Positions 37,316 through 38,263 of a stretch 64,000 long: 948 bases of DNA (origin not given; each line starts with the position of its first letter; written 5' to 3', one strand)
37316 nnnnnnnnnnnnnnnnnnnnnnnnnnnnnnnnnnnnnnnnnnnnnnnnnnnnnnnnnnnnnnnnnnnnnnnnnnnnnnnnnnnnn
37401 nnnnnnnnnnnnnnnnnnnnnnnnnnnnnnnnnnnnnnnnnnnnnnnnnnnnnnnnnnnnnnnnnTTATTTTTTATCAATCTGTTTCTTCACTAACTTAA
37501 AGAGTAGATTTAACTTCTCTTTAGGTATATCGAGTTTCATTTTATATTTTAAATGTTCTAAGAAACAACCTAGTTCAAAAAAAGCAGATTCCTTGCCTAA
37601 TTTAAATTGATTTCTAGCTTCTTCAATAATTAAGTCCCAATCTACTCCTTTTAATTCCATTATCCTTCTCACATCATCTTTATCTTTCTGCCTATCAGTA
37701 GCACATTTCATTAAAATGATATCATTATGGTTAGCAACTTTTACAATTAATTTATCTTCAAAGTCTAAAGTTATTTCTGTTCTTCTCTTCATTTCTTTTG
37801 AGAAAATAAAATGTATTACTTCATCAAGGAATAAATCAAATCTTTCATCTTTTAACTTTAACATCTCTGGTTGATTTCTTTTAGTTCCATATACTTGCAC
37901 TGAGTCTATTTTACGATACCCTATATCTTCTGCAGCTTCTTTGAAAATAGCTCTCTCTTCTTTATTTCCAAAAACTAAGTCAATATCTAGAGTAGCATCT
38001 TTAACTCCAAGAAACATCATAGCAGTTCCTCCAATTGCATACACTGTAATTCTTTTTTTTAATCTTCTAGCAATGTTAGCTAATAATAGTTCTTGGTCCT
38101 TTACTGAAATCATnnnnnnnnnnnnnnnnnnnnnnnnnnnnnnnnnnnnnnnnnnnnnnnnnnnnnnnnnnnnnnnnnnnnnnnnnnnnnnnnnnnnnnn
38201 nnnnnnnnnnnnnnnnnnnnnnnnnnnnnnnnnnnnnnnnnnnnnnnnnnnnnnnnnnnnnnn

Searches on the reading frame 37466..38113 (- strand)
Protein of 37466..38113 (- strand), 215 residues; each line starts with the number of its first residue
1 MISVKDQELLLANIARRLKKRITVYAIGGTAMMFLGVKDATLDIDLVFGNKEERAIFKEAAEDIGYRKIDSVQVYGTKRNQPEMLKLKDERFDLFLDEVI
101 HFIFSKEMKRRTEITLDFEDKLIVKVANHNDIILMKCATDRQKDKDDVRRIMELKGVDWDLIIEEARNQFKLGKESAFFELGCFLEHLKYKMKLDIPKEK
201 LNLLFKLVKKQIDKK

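Call 3: search_protein_families(library=pfam, proteins=[window:37466-38113:-], max_evalue=1)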
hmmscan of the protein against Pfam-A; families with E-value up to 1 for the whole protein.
window:37466-38113:- (215 aa): 1 family
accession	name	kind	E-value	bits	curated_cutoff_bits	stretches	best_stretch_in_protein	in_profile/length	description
PF19502.5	DUF6036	-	1.4e-05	25.3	23.6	1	20-164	18-131/164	Nucleotidyltransferase of unknown function (DUF6036)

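Call 4: search_protein_families(library=padloc, proteins=[window:37466-38113:-], max_evalue=1)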
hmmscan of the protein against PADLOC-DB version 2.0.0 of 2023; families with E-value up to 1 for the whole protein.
window:37466-38113:- (215 aa): 1 family
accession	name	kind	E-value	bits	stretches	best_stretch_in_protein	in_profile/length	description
PDLC01882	CARF4--CARF_PDDEXK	-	0.0034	13.9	1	19-75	283-342/569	-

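Call 5: search_protein_families(library=ncbifam, proteins=[window:37466-38113:-], max_evalue=1)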
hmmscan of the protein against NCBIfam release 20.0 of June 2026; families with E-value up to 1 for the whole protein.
window:37466-38113:- (215 aa): 0 families

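Call 9: find_homologous_proteins(query=window:37466-38113:-)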
Query window:37466-38113:- (215 aa): 752 proteins with E <= 0.001 among 886 candidates; the best 120 are listed.
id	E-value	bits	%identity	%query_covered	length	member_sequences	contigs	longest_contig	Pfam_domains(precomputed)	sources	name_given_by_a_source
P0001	8.0e-132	455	100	100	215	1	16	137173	PF19502.6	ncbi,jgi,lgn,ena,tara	tara:strand:+ start:16601 stop:17248 length:648 start_codon:yes stop_codon:yes gene_type:complete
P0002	4.8e-103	361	78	100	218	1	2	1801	-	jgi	-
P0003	1.4e-86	307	67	100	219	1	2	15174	-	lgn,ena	-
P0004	3.6e-85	303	66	100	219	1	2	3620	-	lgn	-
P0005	3.3e-84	300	65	100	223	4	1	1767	PF19502.6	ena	-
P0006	2.1e-83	297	62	100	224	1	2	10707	PF19502.6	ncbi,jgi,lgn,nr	ncbi:hypothetical protein HQ545_08240 [Candidatus Woesearchaeota archaeon]|nr:hypothetical protein [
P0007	3.1e-82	293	65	100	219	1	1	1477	PF19502.6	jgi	jgi:hypothetical protein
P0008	2.9e-81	290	62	100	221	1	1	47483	PF19502.6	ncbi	-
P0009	2.9e-81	290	64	97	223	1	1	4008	-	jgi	jgi:hypothetical protein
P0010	3.6e-81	290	64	100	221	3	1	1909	PF19502.6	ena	-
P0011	3.9e-81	290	64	100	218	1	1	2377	PF19502.6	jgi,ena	-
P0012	4.8e-81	289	62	98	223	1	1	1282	PF19502.6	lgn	-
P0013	5.7e-81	289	64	98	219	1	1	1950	PF19502.6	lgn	-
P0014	1.3e-80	288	64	100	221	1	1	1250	PF19502.6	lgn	-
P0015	7.2e-80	286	62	100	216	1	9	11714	PF19502.6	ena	-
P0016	1.3e-79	285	61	100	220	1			PF19502.6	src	-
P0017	1.6e-79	284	64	98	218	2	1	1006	PF19502.6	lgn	-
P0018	2.0e-79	284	63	100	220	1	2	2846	PF19502.6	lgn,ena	-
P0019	2.3e-79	284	61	100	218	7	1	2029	PF19502.6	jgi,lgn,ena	-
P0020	6.3e-79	282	62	100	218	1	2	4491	PF19502.6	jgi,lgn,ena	-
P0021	8.4e-79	282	62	100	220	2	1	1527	PF19502.6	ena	-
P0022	2.4e-78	281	59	100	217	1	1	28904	PF19502.6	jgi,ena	-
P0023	2.9e-78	280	63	98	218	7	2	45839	PF19502.6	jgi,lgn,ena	-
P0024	3.0e-78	280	62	98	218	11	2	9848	PF19502.6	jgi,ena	-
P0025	4.0e-78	280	62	97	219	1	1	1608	PF19502.6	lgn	-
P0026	4.2e-78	280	60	100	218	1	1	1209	PF19502.6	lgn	-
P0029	7.4e-78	279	60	100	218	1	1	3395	PF19502.6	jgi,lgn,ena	-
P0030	8.0e-78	279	60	100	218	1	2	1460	PF19502.6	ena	-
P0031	1.2e-77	278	60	100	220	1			PF19502.6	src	-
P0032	1.3e-77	278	62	98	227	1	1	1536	PF19502.6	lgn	-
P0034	1.6e-77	278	60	100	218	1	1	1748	PF19502.6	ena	-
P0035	1.7e-77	278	62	100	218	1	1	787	PF19502.6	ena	-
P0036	2.0e-77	278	60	100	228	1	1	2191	PF19502.6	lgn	-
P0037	2.1e-77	277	62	100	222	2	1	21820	PF19502.6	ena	-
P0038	2.3e-77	277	60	100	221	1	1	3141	PF19502.6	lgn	-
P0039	2.4e-77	277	62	98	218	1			PF19502.6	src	-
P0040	2.8e-77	277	63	100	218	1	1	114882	PF19502.6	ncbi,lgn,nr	ncbi:MAG: hypothetical protein Q8Q01_05735 [archaeon]|nr:hypothetical protein [archaeon]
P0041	3.0e-77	277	62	98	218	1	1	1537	PF19502.6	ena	-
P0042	3.4e-77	277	64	98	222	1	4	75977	PF19502.6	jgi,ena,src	-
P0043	3.4e-77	277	63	98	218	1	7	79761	PF19502.6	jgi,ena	-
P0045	4.6e-77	276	63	99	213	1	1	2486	PF19502.6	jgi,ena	-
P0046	4.8e-77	276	61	100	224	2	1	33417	PF19502.6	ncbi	-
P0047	5.4e-77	276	61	98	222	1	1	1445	PF19502.6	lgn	-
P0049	7.1e-77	276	62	98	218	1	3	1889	PF19502.6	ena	-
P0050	7.7e-77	276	62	98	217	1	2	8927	PF19502.6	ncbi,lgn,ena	-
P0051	8.8e-77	275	62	98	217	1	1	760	PF19502.6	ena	-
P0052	9.5e-77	275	62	98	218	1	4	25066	PF19502.6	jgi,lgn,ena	-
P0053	1.1e-76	275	62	100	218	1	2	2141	PF19502.6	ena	-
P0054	1.1e-76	275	62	98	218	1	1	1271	PF19502.6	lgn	-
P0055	1.1e-76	275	62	98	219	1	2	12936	PF19502.6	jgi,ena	-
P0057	1.2e-76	275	61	100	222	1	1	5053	PF19502.6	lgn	-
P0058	1.3e-76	275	60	100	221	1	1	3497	PF19502.6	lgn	-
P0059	1.4e-76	275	60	100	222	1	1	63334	PF19502.6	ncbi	-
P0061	2.0e-76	274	61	98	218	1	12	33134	PF19502.6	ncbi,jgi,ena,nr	ncbi:MAG TPA: DUF6036 family nucleotidyltransferase [Candidatus Nanoarchaeia archaeon]|nr:DUF6036 fa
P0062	2.0e-76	274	61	100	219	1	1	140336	PF19502.6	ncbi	-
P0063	2.0e-76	274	61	98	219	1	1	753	PF19502.6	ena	-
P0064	2.2e-76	274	63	98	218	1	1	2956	PF19502.6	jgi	-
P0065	2.5e-76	274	61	100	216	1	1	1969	PF19502.6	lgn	-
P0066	2.7e-76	274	61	97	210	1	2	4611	PF19502.6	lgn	-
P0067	3.6e-76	273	59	100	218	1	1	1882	PF19502.6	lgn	-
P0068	3.9e-76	273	60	96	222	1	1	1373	PF19502.6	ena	-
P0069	4.4e-76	273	62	97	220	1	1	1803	PF19502.6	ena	-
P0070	4.5e-76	273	60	100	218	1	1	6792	PF19502.6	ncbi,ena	-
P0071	5.3e-76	273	59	96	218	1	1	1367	PF19502.6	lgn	-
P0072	6.0e-76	273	60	100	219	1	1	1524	PF19502.6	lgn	-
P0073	7.7e-76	272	60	100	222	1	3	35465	PF19502.6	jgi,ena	-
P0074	8.6e-76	272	60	100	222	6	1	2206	PF19502.6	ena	-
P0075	9.2e-76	272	58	100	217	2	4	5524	PF19502.6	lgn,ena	-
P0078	1.1e-75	272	59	100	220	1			PF19502.6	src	-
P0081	1.2e-75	272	60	100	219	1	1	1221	PF19502.6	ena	-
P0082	1.4e-75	272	60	100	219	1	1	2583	PF19502.6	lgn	-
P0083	1.4e-75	272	61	98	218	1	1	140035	PF19502.6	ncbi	-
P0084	1.5e-75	271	60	100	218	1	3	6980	PF19502.6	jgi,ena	-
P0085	1.7e-75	271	61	100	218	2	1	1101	PF19502.6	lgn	-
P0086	1.7e-75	271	60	100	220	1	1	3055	PF19502.6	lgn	-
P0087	1.8e-75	271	60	98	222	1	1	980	PF19502.6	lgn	-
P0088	2.2e-75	271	60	100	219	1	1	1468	PF19502.6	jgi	jgi:hypothetical protein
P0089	2.2e-75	271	60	100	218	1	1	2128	PF19502.6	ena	-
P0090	2.3e-75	271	64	100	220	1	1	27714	PF19502.6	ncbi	-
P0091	2.6e-75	271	60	100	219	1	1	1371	PF19502.6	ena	-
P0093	3.5e-75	270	60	100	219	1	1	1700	PF19502.6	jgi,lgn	jgi:hypothetical protein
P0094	3.7e-75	270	58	100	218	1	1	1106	PF19502.6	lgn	-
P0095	4.1e-75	270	61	98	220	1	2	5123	PF19502.6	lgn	-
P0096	4.3e-75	270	60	100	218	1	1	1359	PF19502.6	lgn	-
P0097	4.9e-75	270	60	98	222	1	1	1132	PF19502.6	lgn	-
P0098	5.0e-75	270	60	100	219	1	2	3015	PF19502.6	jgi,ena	-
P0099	5.2e-75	270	60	100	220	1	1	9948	PF19502.6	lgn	-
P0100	5.8e-75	270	60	98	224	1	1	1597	PF19502.6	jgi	-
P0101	6.1e-75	269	60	100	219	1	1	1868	PF19502.6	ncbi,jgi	jgi:hypothetical protein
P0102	6.3e-75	269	59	100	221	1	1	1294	PF19502.6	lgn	-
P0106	7.5e-75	269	59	99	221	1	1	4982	PF19502.6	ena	-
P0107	8.0e-75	269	61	99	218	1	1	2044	PF19502.6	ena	-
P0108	9.6e-75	269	62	98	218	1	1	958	PF19502.6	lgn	-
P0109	1.1e-74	269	60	100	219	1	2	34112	PF19502.6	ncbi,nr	ncbi:hypothetical protein HY494_00420 [Candidatus Woesearchaeota archaeon]|nr:hypothetical protein [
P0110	1.2e-74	268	61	98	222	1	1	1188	PF19502.6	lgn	-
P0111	1.2e-74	268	59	100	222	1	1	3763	PF19502.6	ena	-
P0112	1.3e-74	268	60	100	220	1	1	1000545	PF19502.6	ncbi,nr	ncbi:hypothetical protein CEE44_04080 [Candidatus Woesearchaeota archaeon B3_Woes]|nr:MAG: hypotheti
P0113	1.4e-74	268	60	100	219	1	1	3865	PF19502.6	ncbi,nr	ncbi:MAG: hypothetical protein KKA61_01980 [Nanoarchaeota archaeon]|nr:hypothetical protein [Nanoarc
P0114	1.4e-74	268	58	100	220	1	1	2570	PF19502.6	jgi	jgi:hypothetical protein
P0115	1.5e-74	268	61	99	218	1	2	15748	PF19502.6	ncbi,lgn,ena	-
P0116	1.5e-74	268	58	100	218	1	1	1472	PF19502.6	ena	-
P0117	1.7e-74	268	60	100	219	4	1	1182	PF19502.6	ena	-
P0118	2.0e-74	268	57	100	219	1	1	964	PF19502.6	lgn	-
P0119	2.0e-74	268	60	97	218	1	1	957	PF19502.6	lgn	-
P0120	2.2e-74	268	60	100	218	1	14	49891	PF19502.6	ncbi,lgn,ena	ncbi:MAG: DUF6036 family nucleotidyltransferase [Nanoarchaeota archaeon]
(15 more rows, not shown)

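Call 11: find_encoding_contigs(protein=P0112, flank=6000, max_places=3)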
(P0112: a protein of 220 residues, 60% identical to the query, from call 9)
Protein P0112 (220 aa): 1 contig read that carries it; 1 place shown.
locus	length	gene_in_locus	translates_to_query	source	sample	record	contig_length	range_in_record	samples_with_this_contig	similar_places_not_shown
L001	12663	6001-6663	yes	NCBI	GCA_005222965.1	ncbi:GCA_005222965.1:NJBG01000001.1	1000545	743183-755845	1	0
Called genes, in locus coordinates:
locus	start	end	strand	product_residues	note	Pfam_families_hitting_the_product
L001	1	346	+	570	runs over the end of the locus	PF07973:tRNA_SAD, PF00587:tRNA-synt_2b, PF03129:HGTP_anticodon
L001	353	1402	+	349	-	PF21088:MS_channel_1st, PF00924:MS_channel_2nd, PF21082:MS_channel_3rd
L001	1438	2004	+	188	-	-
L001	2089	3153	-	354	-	-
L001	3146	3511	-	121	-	-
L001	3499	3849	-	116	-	-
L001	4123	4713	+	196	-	PF18765:Polbeta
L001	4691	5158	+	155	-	-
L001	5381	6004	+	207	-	-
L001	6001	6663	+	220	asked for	PF19502:DUF6036 (weak)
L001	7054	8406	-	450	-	PF00171:Aldedh, PF07368:DUF1487 (faint)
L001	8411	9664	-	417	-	PF02784:Orn_Arg_deC_N, PF00278:Orn_DAP_Arg_deC (weak)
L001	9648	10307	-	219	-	PF00293:NUDIX (weak)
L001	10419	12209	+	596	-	PF01411:tRNA-synt_2c, PF07973:tRNA_SAD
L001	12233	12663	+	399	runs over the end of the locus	PF04055:Radical_SAM, PF13353:Fer4_12 (weak)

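Call 12: find_encoding_contigs(protein=P0040, flank=6000, max_places=3)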
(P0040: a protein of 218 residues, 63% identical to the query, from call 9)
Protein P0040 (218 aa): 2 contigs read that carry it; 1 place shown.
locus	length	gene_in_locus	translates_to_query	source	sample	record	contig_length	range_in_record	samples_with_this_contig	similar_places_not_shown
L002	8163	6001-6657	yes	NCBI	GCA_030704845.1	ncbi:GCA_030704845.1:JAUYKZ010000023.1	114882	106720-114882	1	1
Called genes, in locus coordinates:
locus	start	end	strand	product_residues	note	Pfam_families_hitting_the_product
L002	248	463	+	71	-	-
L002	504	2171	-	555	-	PF04055:Radical_SAM (faint), PF08497:Radical_SAM_N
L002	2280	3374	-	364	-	-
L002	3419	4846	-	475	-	PF11074:DUF2779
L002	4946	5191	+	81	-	-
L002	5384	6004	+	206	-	-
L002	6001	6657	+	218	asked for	PF19502:DUF6036 (weak)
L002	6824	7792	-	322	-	PF04055:Radical_SAM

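Call 13: find_encoding_contigs(protein=P0062, flank=6000, max_places=3)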
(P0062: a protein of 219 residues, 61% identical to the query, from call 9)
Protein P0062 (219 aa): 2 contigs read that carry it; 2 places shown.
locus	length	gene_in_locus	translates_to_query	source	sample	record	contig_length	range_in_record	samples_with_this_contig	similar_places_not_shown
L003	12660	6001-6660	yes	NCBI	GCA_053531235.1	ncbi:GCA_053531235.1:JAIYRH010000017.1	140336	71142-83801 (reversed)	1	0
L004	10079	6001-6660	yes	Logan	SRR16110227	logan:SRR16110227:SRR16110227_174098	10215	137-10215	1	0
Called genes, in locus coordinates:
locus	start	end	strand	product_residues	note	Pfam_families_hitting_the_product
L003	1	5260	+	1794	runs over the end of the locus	-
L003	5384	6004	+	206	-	-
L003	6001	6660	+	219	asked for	PF19502:DUF6036 (faint)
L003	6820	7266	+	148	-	-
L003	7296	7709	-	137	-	-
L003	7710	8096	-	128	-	PF14343:PrcB_C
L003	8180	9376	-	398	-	PF02163:Peptidase_M50, PF13180:PDZ_2 (weak), PF17820:PDZ_6 (faint)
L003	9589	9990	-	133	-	PF21485:IF5A-like_N, PF08207:EFP_N (faint), PF01287:eIF-5a (weak)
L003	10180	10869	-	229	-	-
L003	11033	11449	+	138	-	-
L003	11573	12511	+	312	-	PF02498:Bro-N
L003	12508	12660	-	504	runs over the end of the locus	PF03463:eRF1_1, PF03464:eRF1_2 (weak), PF18854:baeRF_family10 (faint), PF18859:acVLRF1 (faint), PF01079:Hint (weak), PF14890:Intein_splicing, PF03464:eRF1_2, PF03465:eRF1_3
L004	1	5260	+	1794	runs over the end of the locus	-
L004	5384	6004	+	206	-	-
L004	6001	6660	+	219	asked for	PF19502:DUF6036 (faint)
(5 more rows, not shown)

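Call 23: search_solved_structures(query=A1, max_evalue=10, show_alignments=2)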
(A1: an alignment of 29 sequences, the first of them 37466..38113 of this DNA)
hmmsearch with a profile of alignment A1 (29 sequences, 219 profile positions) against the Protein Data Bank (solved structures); distinct sequences matched with E-value up to 10: 4.
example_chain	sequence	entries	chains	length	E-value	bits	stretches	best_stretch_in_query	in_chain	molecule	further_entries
8dbs_X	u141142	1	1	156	0.055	16.1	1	92-197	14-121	ATP synthase subunit b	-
6hyh_A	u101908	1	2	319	1.5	11.4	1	28-96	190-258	Periplasmic binding protein/LacI transcriptional regulator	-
6hbd_A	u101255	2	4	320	1.5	11.4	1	28-96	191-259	ABC transporter periplasmic-binding protein YtfQ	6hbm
6hb0_A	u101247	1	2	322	1.5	11.4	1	28-96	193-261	ABC transporter periplasmic-binding protein YtfQ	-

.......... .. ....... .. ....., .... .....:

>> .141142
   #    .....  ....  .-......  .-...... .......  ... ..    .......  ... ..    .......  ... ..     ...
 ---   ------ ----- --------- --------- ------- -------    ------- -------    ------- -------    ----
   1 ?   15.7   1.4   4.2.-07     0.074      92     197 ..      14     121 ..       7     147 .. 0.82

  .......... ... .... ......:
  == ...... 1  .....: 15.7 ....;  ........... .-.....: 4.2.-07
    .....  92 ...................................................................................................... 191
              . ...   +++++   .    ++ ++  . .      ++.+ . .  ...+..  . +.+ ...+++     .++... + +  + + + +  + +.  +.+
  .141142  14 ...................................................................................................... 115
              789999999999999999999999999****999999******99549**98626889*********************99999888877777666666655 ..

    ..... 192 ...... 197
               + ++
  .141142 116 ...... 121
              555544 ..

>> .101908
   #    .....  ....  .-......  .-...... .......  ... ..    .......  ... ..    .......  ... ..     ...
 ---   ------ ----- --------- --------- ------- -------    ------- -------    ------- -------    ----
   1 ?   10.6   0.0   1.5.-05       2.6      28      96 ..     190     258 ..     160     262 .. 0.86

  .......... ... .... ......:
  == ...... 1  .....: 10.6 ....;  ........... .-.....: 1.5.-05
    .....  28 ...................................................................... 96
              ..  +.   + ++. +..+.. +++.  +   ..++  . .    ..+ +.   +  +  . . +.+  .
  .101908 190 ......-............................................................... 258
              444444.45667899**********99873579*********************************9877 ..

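Call 34: predict_structure(alignment_id=A1)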
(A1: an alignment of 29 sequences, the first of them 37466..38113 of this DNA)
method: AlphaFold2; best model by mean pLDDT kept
length: 215 residues; sequences in the alignment: 29
mean_pLDDT: 93.0   pTM: 0.89
mean pLDDT of the five models: 93.0, 92.6, 92.2, 92.0, 91.8
residues with pLDDT >= 90: 176; 70-90: 35; 50-70: 4; < 50: 0
segments of 3 or more residues with pLDDT < 50: none
pLDDT, mean of each block of 10 residues (from residue 1): 93 97 96 94 93 97 95 73 91 90 92 97 98 86 92 95 95 91 95 96 96 91
secondary structure, 60 per line:
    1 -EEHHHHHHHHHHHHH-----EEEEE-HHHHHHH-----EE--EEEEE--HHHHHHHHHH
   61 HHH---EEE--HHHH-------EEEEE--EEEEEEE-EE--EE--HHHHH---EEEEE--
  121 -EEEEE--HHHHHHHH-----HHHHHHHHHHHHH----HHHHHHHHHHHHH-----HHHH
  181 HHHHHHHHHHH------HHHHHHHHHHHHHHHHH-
elements in order: H4-16 E22-26 H28-34 E44-48 H51-63 E67-69 H72-75 E83-87 E90-96 H106-110 E114-118 E122-126 H129-136 H142-154 H159-171 H177-191 H198-214
